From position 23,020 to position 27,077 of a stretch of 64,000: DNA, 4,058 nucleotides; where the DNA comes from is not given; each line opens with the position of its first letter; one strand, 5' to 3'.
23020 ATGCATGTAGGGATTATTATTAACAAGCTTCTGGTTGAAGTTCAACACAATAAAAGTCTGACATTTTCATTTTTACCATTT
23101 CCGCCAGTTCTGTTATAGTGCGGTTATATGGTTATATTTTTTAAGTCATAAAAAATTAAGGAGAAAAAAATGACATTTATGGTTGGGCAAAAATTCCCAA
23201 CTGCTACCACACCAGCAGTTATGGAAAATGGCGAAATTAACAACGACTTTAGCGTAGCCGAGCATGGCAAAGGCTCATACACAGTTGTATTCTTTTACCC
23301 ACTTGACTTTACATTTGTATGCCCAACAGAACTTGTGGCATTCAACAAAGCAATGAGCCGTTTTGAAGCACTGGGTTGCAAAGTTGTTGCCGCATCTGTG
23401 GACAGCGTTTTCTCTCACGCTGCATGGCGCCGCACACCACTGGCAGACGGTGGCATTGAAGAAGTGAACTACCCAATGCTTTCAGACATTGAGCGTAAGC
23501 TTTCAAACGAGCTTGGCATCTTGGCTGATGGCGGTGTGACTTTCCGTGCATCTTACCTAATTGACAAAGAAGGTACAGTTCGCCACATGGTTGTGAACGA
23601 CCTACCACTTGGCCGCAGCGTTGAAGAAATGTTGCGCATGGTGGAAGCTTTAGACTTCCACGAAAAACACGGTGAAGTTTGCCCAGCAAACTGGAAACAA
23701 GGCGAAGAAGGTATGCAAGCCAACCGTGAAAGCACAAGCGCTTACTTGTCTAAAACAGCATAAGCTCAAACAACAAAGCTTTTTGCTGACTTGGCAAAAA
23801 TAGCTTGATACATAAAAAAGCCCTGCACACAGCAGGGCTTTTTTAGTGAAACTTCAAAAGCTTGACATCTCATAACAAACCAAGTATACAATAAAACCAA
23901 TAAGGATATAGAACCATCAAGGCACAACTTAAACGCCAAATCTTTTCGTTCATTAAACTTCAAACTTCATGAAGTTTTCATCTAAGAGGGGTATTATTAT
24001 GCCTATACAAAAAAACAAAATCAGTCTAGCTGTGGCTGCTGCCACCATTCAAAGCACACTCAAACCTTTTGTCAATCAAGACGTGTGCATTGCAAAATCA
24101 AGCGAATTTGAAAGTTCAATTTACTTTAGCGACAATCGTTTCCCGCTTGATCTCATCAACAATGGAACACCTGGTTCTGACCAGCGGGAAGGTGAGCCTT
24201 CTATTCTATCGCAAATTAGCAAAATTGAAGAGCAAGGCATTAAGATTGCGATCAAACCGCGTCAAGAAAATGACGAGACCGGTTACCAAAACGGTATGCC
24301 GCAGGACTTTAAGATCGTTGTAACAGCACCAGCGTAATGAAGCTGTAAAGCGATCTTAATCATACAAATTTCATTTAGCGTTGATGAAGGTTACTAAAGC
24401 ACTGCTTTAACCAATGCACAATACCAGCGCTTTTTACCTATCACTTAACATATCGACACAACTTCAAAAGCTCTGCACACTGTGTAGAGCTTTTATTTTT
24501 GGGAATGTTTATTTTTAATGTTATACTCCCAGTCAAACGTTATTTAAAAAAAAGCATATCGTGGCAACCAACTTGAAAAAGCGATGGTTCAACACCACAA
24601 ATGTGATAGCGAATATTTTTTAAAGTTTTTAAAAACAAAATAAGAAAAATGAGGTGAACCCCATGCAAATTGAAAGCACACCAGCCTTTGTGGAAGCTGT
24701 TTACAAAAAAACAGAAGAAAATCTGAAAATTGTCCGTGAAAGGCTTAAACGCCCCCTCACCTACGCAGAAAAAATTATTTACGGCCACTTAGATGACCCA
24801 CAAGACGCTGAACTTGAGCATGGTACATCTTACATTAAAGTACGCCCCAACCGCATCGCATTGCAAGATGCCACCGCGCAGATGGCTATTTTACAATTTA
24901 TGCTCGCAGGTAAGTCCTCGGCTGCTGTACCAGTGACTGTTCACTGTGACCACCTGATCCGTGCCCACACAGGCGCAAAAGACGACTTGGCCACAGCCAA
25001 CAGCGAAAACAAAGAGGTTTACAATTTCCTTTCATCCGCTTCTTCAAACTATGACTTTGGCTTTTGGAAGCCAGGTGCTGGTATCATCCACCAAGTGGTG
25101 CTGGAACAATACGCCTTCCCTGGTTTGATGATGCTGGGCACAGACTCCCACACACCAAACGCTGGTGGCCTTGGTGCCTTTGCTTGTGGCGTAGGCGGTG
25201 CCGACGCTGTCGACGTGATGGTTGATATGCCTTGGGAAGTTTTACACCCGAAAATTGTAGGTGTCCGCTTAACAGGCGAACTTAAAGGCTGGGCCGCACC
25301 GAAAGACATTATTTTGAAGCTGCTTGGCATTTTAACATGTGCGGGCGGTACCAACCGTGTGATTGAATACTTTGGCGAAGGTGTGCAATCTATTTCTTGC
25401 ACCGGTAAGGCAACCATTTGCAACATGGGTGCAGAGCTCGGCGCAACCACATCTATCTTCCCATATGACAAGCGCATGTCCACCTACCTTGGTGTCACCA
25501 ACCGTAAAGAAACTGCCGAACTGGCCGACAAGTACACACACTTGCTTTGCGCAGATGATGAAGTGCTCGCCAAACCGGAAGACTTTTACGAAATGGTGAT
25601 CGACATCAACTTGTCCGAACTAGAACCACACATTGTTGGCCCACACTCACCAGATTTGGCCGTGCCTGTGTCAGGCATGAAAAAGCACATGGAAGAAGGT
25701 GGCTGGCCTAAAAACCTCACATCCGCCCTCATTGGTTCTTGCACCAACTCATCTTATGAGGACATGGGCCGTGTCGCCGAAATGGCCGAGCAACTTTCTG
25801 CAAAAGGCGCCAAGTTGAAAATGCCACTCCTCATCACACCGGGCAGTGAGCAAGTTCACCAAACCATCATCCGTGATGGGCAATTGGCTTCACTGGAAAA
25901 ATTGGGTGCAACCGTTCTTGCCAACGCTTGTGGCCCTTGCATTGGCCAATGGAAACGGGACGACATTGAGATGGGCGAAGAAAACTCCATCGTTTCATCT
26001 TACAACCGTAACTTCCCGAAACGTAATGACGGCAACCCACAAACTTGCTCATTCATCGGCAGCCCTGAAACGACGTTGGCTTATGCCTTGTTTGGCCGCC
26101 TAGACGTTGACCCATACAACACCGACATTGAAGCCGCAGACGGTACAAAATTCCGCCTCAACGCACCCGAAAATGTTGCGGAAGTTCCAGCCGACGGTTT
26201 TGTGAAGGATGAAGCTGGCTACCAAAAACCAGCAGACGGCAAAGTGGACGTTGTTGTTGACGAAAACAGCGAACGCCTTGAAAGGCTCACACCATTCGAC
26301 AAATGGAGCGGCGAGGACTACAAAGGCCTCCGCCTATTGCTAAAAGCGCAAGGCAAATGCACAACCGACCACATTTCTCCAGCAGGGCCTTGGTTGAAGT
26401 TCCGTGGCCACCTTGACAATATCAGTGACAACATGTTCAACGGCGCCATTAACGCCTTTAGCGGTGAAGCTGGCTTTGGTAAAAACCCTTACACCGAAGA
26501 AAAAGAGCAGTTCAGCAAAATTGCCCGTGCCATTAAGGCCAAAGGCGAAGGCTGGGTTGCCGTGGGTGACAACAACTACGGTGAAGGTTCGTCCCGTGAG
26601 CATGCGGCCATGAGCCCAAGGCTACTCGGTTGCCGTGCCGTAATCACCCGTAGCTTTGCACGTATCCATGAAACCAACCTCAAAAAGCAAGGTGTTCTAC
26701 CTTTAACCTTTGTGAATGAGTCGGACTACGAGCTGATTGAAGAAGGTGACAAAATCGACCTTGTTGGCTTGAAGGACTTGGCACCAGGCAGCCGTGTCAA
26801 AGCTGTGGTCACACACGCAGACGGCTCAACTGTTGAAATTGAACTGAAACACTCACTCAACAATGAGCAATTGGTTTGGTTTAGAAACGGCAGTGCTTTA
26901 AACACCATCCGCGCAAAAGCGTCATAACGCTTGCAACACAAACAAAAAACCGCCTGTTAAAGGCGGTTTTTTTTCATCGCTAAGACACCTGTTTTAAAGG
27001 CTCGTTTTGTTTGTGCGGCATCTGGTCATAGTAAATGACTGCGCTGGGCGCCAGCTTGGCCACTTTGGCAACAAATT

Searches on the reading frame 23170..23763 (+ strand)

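Call 47: search_protein_families(library=pfam, proteins=[window:23170-23763:+], max_evalue=0.001)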
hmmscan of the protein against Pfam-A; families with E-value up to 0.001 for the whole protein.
window:23170-23763:+ (197 aa): 3 families
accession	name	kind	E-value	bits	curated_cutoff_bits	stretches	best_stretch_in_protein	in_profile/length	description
PF00578.27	AhpC-TSA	-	1.1e-31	109.8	26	1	5-140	1-124/124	AhpC/TSA family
PF08534.16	Redoxin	-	1.8e-13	50.9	26.6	1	5-146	2-137/148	Redoxin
PF10417.14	1-cysPrx_C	-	1e-10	41.8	21.1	1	160-193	1-39/41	C-terminal domain of 1-Cys peroxiredoxin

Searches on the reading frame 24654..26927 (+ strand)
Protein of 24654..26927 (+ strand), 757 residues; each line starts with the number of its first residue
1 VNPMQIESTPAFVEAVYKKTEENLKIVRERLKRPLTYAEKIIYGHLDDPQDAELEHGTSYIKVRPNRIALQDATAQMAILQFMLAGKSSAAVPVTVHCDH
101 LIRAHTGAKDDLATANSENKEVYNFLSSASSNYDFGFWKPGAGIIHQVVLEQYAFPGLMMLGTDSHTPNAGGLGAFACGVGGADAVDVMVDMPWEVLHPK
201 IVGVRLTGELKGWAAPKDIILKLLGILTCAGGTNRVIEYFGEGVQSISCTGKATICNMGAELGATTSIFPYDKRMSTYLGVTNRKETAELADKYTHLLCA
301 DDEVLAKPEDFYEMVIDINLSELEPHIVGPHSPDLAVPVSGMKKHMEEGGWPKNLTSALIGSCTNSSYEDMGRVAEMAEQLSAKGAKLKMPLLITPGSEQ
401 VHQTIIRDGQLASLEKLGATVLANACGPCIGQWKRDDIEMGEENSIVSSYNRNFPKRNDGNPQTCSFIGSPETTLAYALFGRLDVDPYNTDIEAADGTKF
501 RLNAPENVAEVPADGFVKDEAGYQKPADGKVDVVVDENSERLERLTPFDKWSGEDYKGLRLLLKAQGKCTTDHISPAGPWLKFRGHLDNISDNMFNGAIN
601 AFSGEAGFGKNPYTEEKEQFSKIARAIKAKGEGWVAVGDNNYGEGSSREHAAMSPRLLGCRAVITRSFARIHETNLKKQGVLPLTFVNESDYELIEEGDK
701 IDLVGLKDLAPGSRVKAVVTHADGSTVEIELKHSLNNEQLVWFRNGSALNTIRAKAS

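Call 85: search_protein_families(library=pfam, proteins=[window:24654-26927:+], max_evalue=0.0001)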
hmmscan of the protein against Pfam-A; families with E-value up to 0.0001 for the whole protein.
window:24654-26927:+ (757 aa): 2 families
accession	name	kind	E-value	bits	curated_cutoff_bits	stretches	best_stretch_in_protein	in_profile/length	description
PF00330.25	Aconitase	-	9.8e-135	450.5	28.7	1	39-481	1-463/463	Aconitase family (aconitate hydratase)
PF00694.25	Aconitase_C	-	2.5e-37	128.6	22.8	1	561-688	3-130/131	Aconitase C-terminal domain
